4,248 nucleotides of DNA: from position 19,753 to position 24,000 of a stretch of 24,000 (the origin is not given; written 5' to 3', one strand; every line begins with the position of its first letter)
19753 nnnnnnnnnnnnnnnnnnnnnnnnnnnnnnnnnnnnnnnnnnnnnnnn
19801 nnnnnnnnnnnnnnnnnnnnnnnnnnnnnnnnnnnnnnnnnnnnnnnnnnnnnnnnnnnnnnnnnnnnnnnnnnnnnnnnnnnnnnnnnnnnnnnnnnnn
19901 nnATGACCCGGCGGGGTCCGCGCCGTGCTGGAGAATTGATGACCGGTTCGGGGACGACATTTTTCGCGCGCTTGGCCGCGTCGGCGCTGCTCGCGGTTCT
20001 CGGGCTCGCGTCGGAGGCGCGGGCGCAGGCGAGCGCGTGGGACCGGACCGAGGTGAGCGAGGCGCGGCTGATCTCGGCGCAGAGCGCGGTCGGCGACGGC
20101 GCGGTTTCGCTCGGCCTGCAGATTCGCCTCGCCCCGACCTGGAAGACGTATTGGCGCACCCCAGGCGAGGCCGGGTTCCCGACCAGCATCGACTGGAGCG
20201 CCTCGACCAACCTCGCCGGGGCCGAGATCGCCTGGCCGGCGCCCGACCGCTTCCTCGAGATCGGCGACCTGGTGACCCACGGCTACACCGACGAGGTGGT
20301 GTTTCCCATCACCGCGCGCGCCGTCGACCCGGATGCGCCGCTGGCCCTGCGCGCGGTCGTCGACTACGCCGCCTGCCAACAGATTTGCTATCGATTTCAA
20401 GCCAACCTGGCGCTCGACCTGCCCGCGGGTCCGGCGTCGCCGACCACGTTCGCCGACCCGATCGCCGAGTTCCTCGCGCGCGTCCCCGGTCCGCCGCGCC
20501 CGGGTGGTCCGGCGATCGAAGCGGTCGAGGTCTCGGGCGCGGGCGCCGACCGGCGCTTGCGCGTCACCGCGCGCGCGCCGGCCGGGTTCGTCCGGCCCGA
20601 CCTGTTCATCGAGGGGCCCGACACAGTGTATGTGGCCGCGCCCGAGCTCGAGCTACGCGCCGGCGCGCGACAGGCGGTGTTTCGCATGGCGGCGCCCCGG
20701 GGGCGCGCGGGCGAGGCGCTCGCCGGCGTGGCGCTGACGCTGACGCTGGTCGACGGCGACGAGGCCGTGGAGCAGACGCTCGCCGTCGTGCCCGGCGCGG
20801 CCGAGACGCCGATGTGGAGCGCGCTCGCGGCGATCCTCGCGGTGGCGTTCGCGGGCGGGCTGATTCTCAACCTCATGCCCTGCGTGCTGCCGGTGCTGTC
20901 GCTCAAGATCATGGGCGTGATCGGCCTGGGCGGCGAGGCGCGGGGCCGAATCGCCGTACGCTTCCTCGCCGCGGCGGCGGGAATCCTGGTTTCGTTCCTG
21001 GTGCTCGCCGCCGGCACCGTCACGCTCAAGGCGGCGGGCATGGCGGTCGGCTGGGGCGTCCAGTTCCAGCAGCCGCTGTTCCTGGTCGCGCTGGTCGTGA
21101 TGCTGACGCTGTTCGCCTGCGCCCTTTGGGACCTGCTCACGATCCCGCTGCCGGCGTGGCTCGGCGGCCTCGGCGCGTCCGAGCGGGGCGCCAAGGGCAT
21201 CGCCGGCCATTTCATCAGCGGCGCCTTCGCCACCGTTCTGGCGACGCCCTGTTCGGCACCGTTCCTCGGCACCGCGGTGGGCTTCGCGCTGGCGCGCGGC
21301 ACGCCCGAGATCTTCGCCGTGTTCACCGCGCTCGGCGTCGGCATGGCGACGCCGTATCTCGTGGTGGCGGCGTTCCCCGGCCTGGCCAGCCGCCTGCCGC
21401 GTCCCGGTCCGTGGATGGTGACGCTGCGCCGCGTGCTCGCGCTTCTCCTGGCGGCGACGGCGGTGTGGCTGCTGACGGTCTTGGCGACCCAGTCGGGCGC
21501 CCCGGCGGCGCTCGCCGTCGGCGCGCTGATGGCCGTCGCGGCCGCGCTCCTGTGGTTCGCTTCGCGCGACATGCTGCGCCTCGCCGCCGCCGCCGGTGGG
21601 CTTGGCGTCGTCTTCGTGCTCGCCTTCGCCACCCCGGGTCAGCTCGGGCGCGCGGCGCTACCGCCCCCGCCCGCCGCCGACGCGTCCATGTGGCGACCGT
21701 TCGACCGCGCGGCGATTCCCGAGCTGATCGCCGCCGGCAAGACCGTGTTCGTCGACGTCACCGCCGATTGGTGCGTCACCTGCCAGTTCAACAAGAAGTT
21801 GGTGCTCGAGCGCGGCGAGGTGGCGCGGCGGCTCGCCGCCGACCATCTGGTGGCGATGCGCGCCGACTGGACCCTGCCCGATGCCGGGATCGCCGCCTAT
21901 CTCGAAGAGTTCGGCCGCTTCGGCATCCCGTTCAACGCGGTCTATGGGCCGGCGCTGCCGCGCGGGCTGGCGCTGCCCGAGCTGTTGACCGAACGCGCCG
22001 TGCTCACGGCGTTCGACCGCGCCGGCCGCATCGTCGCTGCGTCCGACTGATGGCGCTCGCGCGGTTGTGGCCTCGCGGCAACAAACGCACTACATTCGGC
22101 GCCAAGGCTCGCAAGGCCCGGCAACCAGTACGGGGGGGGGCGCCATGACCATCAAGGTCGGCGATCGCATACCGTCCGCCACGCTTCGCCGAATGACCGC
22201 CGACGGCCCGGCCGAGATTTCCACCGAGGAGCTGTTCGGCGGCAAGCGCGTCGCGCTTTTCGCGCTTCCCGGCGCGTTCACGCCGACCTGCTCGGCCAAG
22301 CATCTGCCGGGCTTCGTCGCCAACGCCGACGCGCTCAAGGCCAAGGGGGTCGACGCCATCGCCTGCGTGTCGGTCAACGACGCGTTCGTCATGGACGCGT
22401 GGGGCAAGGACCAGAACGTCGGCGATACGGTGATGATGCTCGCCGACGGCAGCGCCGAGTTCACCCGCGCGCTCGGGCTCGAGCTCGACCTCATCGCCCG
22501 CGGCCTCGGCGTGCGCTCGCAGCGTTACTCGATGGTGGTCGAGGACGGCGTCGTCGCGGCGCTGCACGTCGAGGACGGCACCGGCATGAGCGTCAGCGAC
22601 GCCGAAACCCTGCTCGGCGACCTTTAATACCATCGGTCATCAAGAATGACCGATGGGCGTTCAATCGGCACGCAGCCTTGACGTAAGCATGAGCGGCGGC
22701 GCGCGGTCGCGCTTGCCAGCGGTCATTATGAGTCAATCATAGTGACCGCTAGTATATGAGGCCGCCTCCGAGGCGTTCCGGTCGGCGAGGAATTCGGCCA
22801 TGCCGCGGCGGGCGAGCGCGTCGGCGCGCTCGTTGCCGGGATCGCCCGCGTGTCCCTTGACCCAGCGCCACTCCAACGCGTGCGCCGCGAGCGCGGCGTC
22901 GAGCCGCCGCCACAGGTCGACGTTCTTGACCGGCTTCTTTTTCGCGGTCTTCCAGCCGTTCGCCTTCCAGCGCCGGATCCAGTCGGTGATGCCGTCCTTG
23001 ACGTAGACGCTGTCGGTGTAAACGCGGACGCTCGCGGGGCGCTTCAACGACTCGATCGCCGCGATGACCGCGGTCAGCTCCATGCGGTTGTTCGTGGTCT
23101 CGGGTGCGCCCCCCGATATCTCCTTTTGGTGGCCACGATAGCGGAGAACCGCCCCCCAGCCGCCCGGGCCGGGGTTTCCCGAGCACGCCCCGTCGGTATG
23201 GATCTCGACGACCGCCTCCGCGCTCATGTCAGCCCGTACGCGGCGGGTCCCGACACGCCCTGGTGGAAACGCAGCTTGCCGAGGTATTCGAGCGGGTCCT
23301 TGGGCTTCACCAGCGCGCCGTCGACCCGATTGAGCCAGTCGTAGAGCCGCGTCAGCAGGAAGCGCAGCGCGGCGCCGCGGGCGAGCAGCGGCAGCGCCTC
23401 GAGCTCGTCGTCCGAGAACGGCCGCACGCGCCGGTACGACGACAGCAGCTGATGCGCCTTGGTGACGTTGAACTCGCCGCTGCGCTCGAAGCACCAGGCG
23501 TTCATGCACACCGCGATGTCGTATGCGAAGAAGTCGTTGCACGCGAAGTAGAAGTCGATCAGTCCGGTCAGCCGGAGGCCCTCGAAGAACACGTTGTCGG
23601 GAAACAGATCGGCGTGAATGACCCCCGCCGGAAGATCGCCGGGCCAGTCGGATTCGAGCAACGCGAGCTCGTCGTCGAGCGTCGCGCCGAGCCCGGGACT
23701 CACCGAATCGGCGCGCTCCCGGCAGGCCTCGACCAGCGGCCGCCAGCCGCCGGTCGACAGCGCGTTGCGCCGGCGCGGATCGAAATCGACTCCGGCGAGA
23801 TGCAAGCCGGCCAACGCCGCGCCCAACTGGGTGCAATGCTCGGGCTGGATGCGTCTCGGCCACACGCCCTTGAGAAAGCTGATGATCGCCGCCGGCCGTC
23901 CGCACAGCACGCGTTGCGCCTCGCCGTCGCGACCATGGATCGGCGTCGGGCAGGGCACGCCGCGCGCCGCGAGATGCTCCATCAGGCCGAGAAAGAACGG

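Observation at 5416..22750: An unclassified mosaic intergenic element occurs in 4 copies in 24 kb: conserved core modules flanked by perfect hairpins whose sequence varies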

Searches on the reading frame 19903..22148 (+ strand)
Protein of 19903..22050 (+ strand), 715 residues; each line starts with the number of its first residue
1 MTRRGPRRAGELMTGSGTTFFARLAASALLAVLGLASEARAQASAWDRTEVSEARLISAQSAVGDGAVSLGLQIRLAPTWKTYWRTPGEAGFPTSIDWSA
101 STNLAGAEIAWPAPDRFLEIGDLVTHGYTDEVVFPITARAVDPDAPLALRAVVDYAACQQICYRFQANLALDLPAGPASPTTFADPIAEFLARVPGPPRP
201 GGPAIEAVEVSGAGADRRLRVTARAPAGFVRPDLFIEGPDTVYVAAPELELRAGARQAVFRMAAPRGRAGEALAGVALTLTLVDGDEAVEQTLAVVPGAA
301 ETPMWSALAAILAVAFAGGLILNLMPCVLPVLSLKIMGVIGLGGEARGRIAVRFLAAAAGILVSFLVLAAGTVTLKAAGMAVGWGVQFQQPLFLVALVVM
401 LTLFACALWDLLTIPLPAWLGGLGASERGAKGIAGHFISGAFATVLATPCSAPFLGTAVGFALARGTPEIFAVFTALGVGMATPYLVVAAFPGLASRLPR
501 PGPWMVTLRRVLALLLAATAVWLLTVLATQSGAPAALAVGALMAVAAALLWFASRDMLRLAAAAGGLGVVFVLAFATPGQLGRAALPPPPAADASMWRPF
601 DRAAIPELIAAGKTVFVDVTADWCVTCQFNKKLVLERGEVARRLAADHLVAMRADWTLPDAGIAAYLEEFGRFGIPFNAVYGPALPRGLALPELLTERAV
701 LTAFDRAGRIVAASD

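Call 22: search_protein_families(library=pfam, proteins=[window:19903-22050:+, window:20037-22148:+])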
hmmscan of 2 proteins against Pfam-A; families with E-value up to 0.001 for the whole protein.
window:19903-22050:+ (715 aa): 3 families
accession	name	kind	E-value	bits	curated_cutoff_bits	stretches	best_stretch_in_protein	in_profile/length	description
PF11412.14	DsbD_N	-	4.9e-18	65.7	25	1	54-171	2-116/119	Thiol:disulfide interchange protein DsbD, N-terminal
PF02683.22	DsbD_TM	-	2.1e-15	57.1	27.1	1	310-525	3-216/219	Cytochrome C biogenesis protein transmembrane domain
PF13899.12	Thioredoxin_7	-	4.1e-13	49.7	27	1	604-683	9-83/83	Thioredoxin-like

window:20037-22148:+ (703 aa): 0 families

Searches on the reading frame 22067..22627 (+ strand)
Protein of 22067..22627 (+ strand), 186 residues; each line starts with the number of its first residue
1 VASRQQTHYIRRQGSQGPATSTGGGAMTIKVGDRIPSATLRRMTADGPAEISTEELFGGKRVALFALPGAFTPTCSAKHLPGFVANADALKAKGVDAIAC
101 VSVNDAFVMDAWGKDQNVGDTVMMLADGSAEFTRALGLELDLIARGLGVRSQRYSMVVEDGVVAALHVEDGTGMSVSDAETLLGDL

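Call 21: search_protein_families(library=pfam, proteins=[window:22067-22627:+])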
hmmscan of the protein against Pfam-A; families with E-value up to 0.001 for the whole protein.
window:22067-22627:+ (186 aa): 2 families
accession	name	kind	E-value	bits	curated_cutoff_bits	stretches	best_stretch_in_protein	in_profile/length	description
PF08534.16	Redoxin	-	1.1e-37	129.6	26.6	1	30-183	1-148/148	Redoxin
PF00578.27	AhpC-TSA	-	9.6e-13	48.6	26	1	31-150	1-107/124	AhpC/TSA family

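Call 81: find_homologous_proteins(query=window:22067-22627:+, max_evalue=1e-40)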
Query window:22067-22627:+ (186 aa): 7944 proteins with E <= 1e-40 among 8000 candidates; the best 120 are listed.
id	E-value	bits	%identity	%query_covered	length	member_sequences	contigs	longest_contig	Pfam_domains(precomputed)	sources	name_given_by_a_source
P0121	6.8e-97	340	100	86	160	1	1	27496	PF08534.17,PF00578.28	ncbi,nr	ncbi:MAG: peroxiredoxin [Proteobacteria bacterium]|nr:peroxiredoxin [Pseudomonadota bacterium]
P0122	7.3e-96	337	99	86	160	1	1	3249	PF08534.17,PF00578.28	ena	-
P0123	2.0e-94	332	98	86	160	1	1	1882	PF08534.17,PF00578.28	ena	-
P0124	3.6e-94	331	97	86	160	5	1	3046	PF08534.17,PF00578.28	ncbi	-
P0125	4.8e-93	328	96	86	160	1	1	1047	PF08534.17,PF00578.28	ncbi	-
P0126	5.8e-93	327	96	86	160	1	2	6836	PF08534.17,PF00578.28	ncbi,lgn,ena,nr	ncbi:MAG: peroxiredoxin [Proteobacteria bacterium]|nr:peroxiredoxin [Pseudomonadota bacterium]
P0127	6.9e-93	327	96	86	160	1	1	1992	PF08534.17,PF00578.28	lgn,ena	-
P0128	2.3e-92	326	96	86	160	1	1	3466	PF08534.17,PF00578.28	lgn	-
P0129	5.9e-90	318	93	86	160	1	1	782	PF08534.17,PF00578.28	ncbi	-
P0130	9.2e-90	317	94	86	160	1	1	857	PF08534.17,PF00578.28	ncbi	-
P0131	2.2e-89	316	93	86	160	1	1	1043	PF08534.17,PF00578.28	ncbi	-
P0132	2.3e-89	316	92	86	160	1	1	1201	PF08534.17,PF00578.28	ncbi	-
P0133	2.6e-89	316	92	86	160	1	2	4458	PF08534.17,PF00578.28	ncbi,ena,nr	ncbi:MAG: peroxiredoxin [Proteobacteria bacterium]|nr:peroxiredoxin [Pseudomonadota bacterium]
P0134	8.3e-88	311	91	86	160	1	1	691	PF08534.17,PF00578.28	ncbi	-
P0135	1.2e-87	310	92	86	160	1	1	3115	PF08534.17,PF00578.28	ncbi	-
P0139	1.5e-81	290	86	86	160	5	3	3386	PF08534.17,PF00578.28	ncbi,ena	-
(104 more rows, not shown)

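Call 82: find_encoding_contigs(protein=P0126, flank=3000, max_places=2)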
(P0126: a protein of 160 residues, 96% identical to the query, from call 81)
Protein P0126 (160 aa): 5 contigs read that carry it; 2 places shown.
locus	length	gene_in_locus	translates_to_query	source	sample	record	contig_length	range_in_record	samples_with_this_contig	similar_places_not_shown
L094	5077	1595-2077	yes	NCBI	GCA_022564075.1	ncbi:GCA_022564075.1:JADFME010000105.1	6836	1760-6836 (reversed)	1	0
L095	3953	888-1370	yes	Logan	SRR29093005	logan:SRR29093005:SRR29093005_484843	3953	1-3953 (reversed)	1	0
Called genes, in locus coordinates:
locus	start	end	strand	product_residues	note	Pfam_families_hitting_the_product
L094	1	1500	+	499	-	PF28432:DUF8393, PF02683:DsbD_TM, PF13899:Thioredoxin_7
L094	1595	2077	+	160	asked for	PF00578:AhpC-TSA, PF08534:Redoxin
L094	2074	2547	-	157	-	PF00075:RNase_H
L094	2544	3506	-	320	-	PF01636:APH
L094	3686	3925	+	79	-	PF09360:zf-CDGSH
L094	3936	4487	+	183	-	-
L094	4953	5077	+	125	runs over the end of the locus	PF01597:GCV_H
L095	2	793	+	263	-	?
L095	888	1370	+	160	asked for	PF00578:AhpC-TSA, PF08534:Redoxin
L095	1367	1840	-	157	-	PF00075:RNase_H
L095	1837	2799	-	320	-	PF01636:APH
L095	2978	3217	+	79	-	PF09360:zf-CDGSH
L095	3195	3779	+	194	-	-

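Call 83: find_encoding_contigs(protein=P0133, flank=3000, max_places=2)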
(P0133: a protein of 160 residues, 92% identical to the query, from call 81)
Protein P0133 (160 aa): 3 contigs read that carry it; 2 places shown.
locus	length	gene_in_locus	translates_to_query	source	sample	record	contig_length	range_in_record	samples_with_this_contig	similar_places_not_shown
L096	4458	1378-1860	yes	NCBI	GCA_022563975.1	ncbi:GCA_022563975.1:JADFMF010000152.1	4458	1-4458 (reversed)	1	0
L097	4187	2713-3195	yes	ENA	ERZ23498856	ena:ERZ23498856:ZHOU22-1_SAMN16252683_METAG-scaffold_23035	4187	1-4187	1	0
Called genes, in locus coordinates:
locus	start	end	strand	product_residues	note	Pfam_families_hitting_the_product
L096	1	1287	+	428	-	PF02683:DsbD_TM, PF13899:Thioredoxin_7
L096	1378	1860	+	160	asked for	PF00578:AhpC-TSA, PF08534:Redoxin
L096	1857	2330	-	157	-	PF00075:RNase_H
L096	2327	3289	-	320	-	PF01636:APH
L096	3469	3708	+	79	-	PF09360:zf-CDGSH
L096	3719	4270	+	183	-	-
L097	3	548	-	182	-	?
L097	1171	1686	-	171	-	-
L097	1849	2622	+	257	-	PF02683:DsbD_TM (weak), PF13899:Thioredoxin_7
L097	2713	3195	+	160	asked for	PF00578:AhpC-TSA, PF08534:Redoxin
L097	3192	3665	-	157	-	PF00075:RNase_H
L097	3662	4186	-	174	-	?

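Call 84: find_encoding_contigs(protein=P0139, flank=3000, max_places=3)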
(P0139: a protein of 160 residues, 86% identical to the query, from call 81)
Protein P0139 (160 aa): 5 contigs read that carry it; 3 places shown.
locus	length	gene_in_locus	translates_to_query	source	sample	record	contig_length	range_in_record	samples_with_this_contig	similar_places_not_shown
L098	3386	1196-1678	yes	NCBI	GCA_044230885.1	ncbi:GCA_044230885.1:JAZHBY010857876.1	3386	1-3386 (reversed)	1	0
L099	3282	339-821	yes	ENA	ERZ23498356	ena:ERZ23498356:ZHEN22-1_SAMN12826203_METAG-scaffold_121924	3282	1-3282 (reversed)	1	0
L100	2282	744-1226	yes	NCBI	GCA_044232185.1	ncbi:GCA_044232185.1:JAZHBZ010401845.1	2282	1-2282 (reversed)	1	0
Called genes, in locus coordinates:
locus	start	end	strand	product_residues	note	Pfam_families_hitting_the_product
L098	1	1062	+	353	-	?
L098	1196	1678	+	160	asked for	PF00578:AhpC-TSA, PF08534:Redoxin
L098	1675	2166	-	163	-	PF00075:RNase_H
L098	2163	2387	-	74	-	-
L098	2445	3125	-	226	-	PF01636:APH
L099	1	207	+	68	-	?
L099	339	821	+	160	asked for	PF00578:AhpC-TSA, PF08534:Redoxin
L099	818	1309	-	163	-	PF00075:RNase_H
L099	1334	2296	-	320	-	PF01636:APH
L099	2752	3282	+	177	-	?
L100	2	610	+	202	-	?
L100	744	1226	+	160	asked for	PF00578:AhpC-TSA, PF08534:Redoxin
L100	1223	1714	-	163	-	PF00075:RNase_H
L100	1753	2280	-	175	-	?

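Call 85: find_encoding_contigs(protein=P0135, flank=3000, max_places=2)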
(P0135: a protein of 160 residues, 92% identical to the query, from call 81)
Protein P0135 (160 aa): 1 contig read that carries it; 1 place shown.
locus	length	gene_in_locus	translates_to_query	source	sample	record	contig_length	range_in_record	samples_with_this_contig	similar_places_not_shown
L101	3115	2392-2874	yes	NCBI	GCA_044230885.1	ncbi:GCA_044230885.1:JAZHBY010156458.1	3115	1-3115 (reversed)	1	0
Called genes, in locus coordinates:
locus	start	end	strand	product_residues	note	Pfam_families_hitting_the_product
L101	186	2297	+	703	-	PF11412:DsbD_N, PF28432:DUF8393, PF02683:DsbD_TM, PF13899:Thioredoxin_7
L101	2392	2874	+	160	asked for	PF00578:AhpC-TSA, PF08534:Redoxin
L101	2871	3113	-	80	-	?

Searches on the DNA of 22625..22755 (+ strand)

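Call 42: search_dna_similar(query=window:22625-22755:+, collection=plasmids, mode=distant, max_evalue=0.01, max_rows=20)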
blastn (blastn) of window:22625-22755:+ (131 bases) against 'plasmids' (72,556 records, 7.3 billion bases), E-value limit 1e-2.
No match.

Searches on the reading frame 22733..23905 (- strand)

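Call 22: search_protein_families(library=pfam, proteins=[window:22733-23905:-])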
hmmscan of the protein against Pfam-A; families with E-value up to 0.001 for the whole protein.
window:22733-23905:- (390 aa): 1 family
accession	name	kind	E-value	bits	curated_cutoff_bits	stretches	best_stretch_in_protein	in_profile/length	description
PF00075.30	RNase_H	-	5.6e-50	169.6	25.8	1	233-369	4-140/141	RNase H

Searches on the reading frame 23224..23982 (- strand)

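Call 68: search_protein_families(library=pfam, proteins=[window:23224-23982:-], max_evalue=0.01)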
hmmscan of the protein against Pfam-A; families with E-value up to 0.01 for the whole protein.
window:23224-23982:- (252 aa): 1 family
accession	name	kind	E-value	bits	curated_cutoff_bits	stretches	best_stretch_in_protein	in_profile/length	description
PF01636.29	APH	-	3.3e-37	129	23.2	1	1-189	44-239/239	Phosphotransferase enzyme family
